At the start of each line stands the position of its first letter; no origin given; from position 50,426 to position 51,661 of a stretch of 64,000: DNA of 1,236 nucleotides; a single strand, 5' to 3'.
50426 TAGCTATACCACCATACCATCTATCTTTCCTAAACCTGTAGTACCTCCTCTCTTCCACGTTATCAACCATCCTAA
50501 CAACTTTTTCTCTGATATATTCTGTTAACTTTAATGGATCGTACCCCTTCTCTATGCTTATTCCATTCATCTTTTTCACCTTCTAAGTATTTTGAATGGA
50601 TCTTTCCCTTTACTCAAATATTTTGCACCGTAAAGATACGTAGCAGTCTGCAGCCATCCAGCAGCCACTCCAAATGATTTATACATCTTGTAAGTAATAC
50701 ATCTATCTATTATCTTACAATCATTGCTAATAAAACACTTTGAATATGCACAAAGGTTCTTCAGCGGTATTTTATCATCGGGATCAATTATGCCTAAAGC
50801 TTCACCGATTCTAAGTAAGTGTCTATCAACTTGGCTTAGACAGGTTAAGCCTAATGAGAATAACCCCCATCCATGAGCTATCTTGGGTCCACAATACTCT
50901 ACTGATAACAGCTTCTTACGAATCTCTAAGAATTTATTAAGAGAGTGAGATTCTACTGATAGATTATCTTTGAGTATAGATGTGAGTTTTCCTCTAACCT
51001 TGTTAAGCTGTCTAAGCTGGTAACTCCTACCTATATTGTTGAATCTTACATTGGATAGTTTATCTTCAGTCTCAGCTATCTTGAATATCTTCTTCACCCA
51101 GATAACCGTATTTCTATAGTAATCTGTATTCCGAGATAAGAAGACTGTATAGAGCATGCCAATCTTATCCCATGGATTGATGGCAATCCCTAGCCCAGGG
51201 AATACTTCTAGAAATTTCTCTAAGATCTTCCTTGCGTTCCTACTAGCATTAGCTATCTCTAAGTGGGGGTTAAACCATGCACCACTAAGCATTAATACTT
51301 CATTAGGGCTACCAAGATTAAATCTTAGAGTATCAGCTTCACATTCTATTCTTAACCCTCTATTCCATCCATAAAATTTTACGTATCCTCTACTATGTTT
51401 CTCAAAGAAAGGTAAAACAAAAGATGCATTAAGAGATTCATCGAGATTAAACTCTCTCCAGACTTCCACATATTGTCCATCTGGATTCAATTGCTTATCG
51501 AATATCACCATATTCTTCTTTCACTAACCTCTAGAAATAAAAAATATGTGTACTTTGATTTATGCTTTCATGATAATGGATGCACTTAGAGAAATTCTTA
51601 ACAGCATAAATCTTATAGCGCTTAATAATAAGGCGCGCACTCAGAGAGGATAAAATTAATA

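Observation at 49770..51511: HhH-GPD glycosylase-like protein with a non-canonical Cys4 cluster, translationally coupled to a small radical SAM enzyme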

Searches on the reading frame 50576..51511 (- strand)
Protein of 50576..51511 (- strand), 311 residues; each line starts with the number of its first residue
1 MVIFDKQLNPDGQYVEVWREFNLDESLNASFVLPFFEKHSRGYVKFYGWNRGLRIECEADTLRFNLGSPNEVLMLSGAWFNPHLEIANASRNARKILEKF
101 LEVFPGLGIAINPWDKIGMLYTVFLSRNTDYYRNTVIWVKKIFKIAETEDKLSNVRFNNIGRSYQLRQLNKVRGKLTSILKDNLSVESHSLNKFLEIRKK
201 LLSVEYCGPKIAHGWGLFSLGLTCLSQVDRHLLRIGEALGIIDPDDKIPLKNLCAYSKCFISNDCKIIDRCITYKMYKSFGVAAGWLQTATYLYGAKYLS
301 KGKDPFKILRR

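Call 3: search_protein_families(library=pfam, proteins=[window:50576-51511:-], max_evalue=0.1)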
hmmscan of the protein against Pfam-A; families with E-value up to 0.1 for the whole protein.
window:50576-51511:- (311 aa): 1 family
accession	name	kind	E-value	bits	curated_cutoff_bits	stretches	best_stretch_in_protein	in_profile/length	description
PF12464.13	Mac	-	0.037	14.7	22.1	1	74-100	2-30/53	Maltose acetyltransferase hexapeptide capping motif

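Call 4: search_protein_families(library=ncbifam, proteins=[window:50576-51511:-], max_evalue=0.1)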
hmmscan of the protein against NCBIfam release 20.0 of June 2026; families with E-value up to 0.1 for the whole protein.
window:50576-51511:- (311 aa): 0 families

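Call 5: search_solved_structures(query=window:50576-51511:-, max_evalue=10, show_alignments=3)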
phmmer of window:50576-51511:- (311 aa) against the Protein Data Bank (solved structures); distinct sequences matched with E-value up to 10: 3.
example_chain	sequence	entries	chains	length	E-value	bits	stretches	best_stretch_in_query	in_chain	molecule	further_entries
6m0r_A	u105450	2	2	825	0.74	12.2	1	137-185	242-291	V-type proton ATPase subunit a, vacuolar isoform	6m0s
3j9t_b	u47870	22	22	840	0.76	12.1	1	137-185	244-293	V-type proton ATPase subunit a, vacuolar isoform | Yeast Vacuolar ATPase a subunit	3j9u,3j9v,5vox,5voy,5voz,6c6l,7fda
6o7t_a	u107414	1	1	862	0.78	12.1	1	137-185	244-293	V-type proton ATPase subunit a, vacuolar isoform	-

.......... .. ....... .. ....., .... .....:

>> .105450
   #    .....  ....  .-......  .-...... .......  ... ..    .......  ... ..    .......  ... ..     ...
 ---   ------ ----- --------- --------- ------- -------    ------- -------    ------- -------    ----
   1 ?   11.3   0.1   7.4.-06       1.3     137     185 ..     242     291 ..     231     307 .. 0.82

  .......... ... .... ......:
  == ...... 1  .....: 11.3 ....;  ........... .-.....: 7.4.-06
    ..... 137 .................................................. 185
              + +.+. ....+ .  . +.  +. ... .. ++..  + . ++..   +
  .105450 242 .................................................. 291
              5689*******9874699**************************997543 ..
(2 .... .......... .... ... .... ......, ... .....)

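Call 7: find_homologous_proteins(query=window:50576-51511:-, max_evalue=0.001)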
Query window:50576-51511:- (311 aa): 43 proteins with E <= 0.001 among 1216 candidates.
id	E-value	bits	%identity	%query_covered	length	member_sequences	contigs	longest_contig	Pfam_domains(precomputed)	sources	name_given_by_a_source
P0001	1.7e-210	716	100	100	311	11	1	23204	-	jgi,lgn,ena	-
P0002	3.6e-183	626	86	100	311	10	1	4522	-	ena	-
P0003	6.5e-169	579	80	100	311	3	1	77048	-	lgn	-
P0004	2.6e-139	482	65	100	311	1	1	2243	-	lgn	-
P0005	5.1e-139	481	87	78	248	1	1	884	-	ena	-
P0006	5.3e-134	464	64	100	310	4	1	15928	-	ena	-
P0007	8.3e-132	457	63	100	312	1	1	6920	-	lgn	-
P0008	9.1e-131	454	63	99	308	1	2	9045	-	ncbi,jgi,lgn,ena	-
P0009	1.8e-123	430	61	95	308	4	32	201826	-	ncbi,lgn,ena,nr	ncbi:MAG: hypothetical protein QXE67_03230 [Nitrososphaerota archaeon]|nr:hypothetical protein [Cand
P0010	3.2e-120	419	60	95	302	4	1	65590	-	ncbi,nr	ncbi:MAG: hypothetical protein RMI88_05125 [Nitrososphaerota archaeon]|nr:hypothetical protein [Nitr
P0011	1.0e-118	414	58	98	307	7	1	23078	-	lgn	-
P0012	1.2e-117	411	60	95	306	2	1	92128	-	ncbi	ncbi:MAG: hypothetical protein ABDH32_02385 [Candidatus Caldarchaeales archaeon]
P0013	1.1e-77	279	48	95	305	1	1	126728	-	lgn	-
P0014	2.8e-77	278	47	95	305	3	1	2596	-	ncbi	ncbi:MAG: hypothetical protein QXI93_05720 [Candidatus Methanomethylicia archaeon]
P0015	6.0e-76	274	47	95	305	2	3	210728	-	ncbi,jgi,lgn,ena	-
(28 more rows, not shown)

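Call 10: find_related_loci(query=A1, collection=genome_contigs, flank=6000)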
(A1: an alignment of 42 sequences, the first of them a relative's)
Query A1 (311 aa) in genome_contigs; peptide patterns used: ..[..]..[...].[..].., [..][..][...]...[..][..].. (x = any residue, [..] = any of these).
100 stretches matched a pattern; 70 encode a relative of the query (tblastn E <= 1e-3); 69 distinct loci.
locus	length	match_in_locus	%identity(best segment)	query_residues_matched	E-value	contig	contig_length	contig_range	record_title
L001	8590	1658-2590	85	1-311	0e+0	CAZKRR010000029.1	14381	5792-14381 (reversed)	MAG TPA_asm: uncultured Nitrososphaeria archaeon isolate SRP104967_co1_24 genome assembly, contig: NODE_1400_length_1438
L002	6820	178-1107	63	1-311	1e-134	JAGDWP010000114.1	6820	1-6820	MAG: Nitrososphaerales archaeon isolate KUA_Bin06 NODE_2142_length_6820_cov_15.997339, whole genome shotgun sequence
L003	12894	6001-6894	60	15-311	6e-125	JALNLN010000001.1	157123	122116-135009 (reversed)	MAG: Candidatus Geocrenenecus dongiae isolate ZZQ.bins.17.201803 NODE_63_length_157123_cov_21.250682, whole genome shotg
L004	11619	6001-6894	60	15-311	6e-123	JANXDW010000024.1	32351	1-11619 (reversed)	MAG: Aigarchaeota archaeon isolate SKYB24 k141_468315, whole genome shotgun sequence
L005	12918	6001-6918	58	7-311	8e-121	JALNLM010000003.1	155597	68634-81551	MAG: Candidatus Geocrenenecus huangii isolate ZZQ.bins.13.201803 NODE_65_length_155597_cov_23.501132, whole genome shotg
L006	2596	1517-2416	47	15-311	6e-84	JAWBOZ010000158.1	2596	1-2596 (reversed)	MAG: Candidatus Methanomethylicia archaeon isolate HHBFW-2_201803_bins_56 HHBFW-2_201803_bins_56_scaffold_158, whole gen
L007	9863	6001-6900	47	15-311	2e-80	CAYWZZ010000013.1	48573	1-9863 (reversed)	MAG TPA_asm: uncultured Candidatus Bathyarchaeia archaeon isolate SRP104967_co1_9 genome assembly, contig: NODE_199_leng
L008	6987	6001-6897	46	15-311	1e-79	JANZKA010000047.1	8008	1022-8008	MAG: Candidatus Culexarchaeum nevadense isolate GBS-70-058 Ga0197143_1004903, whole genome shotgun sequence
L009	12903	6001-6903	46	15-311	2e-78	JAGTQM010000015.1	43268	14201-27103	MAG: Candidatus Bathyarchaeota archaeon isolate QZM_A2_bin_24 QZM_A2_bin_24_scaffold_434_curated, whole genome shotgun s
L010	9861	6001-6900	45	15-311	3e-78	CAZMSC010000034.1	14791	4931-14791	MAG TPA_asm: uncultured Candidatus Bathyarchaeia archaeon isolate SRP104967_co1_102 genome assembly, contig: NODE_1351_l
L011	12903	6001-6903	45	15-311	3e-76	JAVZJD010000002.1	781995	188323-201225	MAG: Candidatus Bathyarchaeia archaeon isolate DRTY-6_201901_bins_74 DRTY-6_201901_bins_74_scaffold_2, whole genome shot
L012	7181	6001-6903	44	15-311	8e-76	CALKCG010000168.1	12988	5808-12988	MAG: uncultured archaeon isolate S1_Bin_METABAT__59_1 genome assembly, contig: c_000001771821, whole genome shotgun sequ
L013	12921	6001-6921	45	8-311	1e-78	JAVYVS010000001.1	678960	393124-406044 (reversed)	MAG: Candidatus Methanomethylicia archaeon isolate DRTY-2_202007_bins_12 DRTY-2_202007_bins_12_scaffold_1, whole genome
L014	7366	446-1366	43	8-311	9e-74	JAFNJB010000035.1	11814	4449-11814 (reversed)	MAG: Candidatus Brockarchaeota archaeon isolate JZZ.bins.4 NODE_1792_length_11814_cov_154.963, whole genome shotgun sequ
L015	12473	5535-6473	41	3-311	4e-73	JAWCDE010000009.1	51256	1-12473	MAG: Thermoproteota archaeon isolate JZ-1_201912_bins_38 JZ-1_201912_bins_38_scaffold_9, whole genome shotgun sequence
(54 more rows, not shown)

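Call 14: predict_structure(alignment_id=A1)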
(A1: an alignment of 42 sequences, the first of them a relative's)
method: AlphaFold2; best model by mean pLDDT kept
length: 311 residues; sequences in the alignment: 42
mean_pLDDT: 91.7   pTM: 0.89
mean pLDDT of the five models: 91.7, 91.5, 90.3, 89.8, 88.9
residues with pLDDT >= 90: 269; 70-90: 21; 50-70: 11; < 50: 10
segments of 3 or more residues with pLDDT < 50: 1-10
pLDDT, mean of each block of 10 residues (from residue 1): 35 87 97 96 95 94 94 97 94 96 97 95 94 96 95 94 96 94 66 93 97 96 94 94 96 94 93 96 97 94 89 52
secondary structure, 60 per line:
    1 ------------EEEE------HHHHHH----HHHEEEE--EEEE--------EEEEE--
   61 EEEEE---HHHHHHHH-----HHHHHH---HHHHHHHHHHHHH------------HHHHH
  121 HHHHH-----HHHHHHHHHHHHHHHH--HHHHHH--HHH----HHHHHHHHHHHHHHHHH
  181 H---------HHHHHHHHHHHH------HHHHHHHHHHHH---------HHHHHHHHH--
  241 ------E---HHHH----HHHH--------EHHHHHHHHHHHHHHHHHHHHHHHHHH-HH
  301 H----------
elements in order: E13-16 H23-28 E36-39 E42-45 E54-58 E61-65 H69-76 H82-87 H91-103 H116-125 H131-146 H149-154 H164-181 H191-202 H209-220 H230-238 H251-254 H259-262 H272-297

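Call 18: fold_search(model_id=the predicted structure, library=pdb)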
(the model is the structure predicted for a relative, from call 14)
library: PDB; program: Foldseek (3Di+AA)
matches with E <= 10: 197; with E <= 0.001: 99
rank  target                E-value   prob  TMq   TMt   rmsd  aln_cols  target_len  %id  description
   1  4ejy_A                3.1e-07  1.00  0.61  0.65   6.8       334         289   16  Structure of MBOgg1 in complex with high affinity DNA ligand (released 2013-03-20)
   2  4ejy_B                3.8e-07  1.00  0.59  0.63   6.3       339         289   15  Structure of MBOgg1 in complex with high affinity DNA ligand (released 2013-03-20)
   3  3i0w_A                5.2e-07  1.00  0.62  0.66   6.8       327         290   14  Crystal structure of Clostridium acetobutylicum 8-oxoguanine glycosylase/lyase in complex with dsDNA containing cytosi (released 2009-09-29)
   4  3f10                  1.1e-06  1.00  0.65  0.68   4.5       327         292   14  Crystal structure of Clostridium Acetobutylicum 8-oxoguanine DNA glycosylase in complex with 8-oxoguanosine (released 2009-04-07)
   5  7az0_CCC              1.1e-06  1.00  0.63  0.64   5.4       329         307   14  Structure of the mouse 8-oxoguanine DNA Glycosylase mOGG1 in complex with TH12161 (released 2022-06-01)
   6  7ayz_CCC              1.2e-06  1.00  0.60  0.60   5.9       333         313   14  Structure of the mouse 8-oxoguanine DNA Glycosylase mOGG1 in complex with activator TH10785 (released 2022-06-01)
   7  9f8u_C                1.3e-06  1.00  0.63  0.63   6.5       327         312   14  Structure of the mouse 8-oxoguanine DNA Glycosylase mOGG1 in complex with ligand TH7399 (released 2025-05-21)
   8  3f0z                  1.6e-06  1.00  0.59  0.64   4.8       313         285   14  Crystal structure of Clostridium acetobutylicum 8-oxoguanine glycosylase/lyase in its apo-form (released 2009-04-07)
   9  3i0x_A                2.6e-06  1.00  0.62  0.65   6.4       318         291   15  Crystal structure of Clostridium acetobutylicum 8-oxoguanine glycosylase/lyase in complex with dsDNA containing adenin (released 2009-09-29)
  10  8cex_A                2.6e-06  1.00  0.63  0.62   5.5       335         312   14  Structure of the mouse 8-oxoguanine DNA Glycosylase mOGG1 in complex with ligand TH11227. (released 2024-02-21)
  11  7ayy_BBB              2.8e-06  1.00  0.61  0.62   5.5       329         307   15  Structure of the human 8-oxoguanine DNA Glycosylase hOGG1 in complex with activator TH10785 (released 2022-06-01)
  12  7az0_AAA              2.8e-06  1.00  0.60  0.60   6.0       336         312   14  Structure of the mouse 8-oxoguanine DNA Glycosylase mOGG1 in complex with TH12161 (released 2022-06-01)
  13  9hlf_A                2.9e-06  1.00  0.64  0.63   5.0       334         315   14  Structure of the mouse 8-oxoguanine DNA Glycosylase mOGG1 in complex with ligand TH14445 (released 2025-05-21)
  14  6rlw_DDD              3.1e-06  1.00  0.60  0.61   5.8       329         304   14  Structure of the human 8-oxoguanine DNA Glycosylase hOGG1 in complex with inhibitor TH5487 (released 2020-07-22)
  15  6rlw_AAA              3.4e-06  1.00  0.64  0.64   5.1       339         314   14  Structure of the human 8-oxoguanine DNA Glycosylase hOGG1 in complex with inhibitor TH5487 (released 2020-07-22)
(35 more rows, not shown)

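Call 19: search_solved_structures(query=A1, max_evalue=10, show_alignments=5)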
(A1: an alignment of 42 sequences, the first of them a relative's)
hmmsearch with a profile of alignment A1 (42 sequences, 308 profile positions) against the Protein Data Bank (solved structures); distinct sequences matched with E-value up to 10: 2.
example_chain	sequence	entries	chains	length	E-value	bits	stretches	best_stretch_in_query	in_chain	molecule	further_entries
3fhg_A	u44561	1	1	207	0.0054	19.2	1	152-258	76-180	N-glycosylase/DNA lyase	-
7ji3_A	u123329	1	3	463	0.65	12.4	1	103-153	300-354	Proton-activated chloride channel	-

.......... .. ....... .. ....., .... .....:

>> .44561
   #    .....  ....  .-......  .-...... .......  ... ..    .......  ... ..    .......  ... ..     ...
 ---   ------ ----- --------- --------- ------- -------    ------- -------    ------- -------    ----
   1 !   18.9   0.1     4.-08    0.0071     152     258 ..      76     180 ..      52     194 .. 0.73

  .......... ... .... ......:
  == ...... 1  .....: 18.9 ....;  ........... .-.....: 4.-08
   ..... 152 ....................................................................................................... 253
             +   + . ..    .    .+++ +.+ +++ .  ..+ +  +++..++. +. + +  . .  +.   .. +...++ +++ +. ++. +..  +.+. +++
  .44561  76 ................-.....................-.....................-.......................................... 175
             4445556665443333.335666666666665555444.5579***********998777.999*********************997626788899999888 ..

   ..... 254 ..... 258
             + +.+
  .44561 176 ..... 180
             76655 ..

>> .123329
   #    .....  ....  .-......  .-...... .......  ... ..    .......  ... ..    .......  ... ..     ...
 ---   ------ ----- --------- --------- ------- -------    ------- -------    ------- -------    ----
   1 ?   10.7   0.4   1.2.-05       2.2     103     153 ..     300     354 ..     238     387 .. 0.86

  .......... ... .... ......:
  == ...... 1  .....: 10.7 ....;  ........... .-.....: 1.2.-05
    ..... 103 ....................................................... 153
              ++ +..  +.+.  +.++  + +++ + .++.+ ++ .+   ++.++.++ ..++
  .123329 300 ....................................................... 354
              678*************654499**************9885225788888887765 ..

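Call 24: search_protein_representatives(alignment_id=A1)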
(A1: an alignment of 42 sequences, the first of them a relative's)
Query: 42 sequences, 308 profile positions. Proteins with E-value up to 0.001 (for the whole library): 165; up to 1e-10: 144; up to 1e-30: 90. The best 150 are listed.
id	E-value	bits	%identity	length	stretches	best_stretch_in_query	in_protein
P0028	1.0e-147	507.7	-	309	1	3-308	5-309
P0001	4.3e-136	469.6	-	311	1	5-308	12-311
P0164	3.3e-100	351.7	-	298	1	6-298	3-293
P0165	2.0e-83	296.6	-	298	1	8-294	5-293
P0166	1.1e-78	281.1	-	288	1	6-293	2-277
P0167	2.2e-75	270.2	-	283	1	7-295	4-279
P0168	6.1e-72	258.9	-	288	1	6-295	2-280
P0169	3.0e-63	230.3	-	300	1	8-299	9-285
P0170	5.3e-63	229.5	-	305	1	6-294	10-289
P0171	1.7e-62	227.9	-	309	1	11-296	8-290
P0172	2.2e-61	224.2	-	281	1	7-294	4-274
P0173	6.5e-61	222.7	-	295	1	12-300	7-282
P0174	7.5e-56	206.0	-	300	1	12-300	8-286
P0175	1.2e-55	205.4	-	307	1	14-300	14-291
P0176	1.0e-53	199.0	-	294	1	14-300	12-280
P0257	1.2e-28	116.7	-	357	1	13-300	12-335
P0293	3.7e-17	79.0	-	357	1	12-299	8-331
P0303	6.1e-11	58.6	-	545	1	12-299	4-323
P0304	6.9e-11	58.4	-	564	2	11-268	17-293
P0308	6.6e-09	51.9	-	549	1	12-296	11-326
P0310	5.7e-08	48.8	-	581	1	189-293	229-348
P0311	6.5e-08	48.6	-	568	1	177-297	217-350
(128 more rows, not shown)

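Call 26: search_protein_families(library=pfam, proteins=[P0303, P0304, P0308, P0310, P0311, P0257, P0293], max_evalue=0.01)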
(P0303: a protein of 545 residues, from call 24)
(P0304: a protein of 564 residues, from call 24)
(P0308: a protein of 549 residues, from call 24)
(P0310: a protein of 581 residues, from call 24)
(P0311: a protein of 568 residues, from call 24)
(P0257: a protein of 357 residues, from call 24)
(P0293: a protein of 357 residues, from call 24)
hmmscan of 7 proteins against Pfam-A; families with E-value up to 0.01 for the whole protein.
P0303 (545 aa): 2 families
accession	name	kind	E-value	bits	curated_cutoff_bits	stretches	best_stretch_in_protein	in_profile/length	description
PF00382.24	TFIIB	-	2.3e-15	56.8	23.6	1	459-542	4-91/92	Transcription factor TFIIB repeat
PF21913.1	ORC6_2nd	-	0.009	16.9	27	0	492-541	37-85/87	ORC6 second cyclin-like domain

P0304 (564 aa): 2 families
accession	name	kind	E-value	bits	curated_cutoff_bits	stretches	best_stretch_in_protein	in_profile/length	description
PF00382.24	TFIIB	-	3.8e-15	56.1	23.6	1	477-556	6-88/92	Transcription factor TFIIB repeat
PF08279.18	HTH_11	-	4.1e-05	23.8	25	1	523-557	5-39/55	HTH domain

P0308 (549 aa): 1 family
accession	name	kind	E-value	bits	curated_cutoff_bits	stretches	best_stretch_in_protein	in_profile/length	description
PF00382.24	TFIIB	-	1e-09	38.7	23.6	1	463-537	5-85/92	Transcription factor TFIIB repeat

P0310 (581 aa): 1 family
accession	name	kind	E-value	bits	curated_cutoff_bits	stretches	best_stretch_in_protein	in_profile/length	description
PF00382.24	TFIIB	-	1.9e-06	28.2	23.6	1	480-556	4-84/92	Transcription factor TFIIB repeat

P0311 (568 aa): 0 families

P0257 (357 aa): 1 family
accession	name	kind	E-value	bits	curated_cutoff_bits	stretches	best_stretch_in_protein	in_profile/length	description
PF22175.2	Ogg-HhH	-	6.7e-05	23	27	1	205-274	83-151/173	8-oxoguanine DNA glycosylase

P0293 (357 aa): 0 families

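Call 29: search_protein_families(library=padloc, proteins=[window:50576-51511:-], max_evalue=0.01)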
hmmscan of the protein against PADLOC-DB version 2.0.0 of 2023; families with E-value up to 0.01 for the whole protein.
window:50576-51511:- (311 aa): 0 families

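Call 44: find_related_loci(query=A1, collection=viral_contigs, flank=5000)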
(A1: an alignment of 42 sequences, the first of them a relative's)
Query A1 (311 aa) in viral_contigs; peptide patterns used: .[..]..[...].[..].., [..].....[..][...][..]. (x = any residue, [..] = any of these).
50 stretches matched a pattern, but none encodes a relative of the query by tblastn (E <= 1e-3).

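Call 57: find_encoding_contigs(protein=P0304, flank=6000, max_places=3)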
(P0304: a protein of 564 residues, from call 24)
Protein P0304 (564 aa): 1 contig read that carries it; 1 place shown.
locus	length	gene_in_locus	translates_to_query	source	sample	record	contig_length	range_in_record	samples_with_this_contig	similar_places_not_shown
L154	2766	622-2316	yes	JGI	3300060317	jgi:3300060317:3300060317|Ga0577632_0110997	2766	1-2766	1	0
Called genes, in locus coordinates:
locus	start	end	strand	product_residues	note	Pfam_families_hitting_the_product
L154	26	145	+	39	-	-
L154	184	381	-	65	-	-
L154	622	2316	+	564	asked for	PF00382:TFIIB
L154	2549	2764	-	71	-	?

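Call 58: find_encoding_contigs(protein=P0303, flank=6000, max_places=3)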
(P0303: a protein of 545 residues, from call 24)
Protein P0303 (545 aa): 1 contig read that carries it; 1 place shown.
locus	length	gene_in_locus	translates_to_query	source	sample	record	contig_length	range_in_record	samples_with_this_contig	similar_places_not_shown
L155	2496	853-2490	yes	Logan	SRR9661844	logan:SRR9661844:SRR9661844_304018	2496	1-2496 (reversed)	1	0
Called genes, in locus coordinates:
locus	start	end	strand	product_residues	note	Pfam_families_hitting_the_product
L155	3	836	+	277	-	?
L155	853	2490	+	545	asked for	PF00382:TFIIB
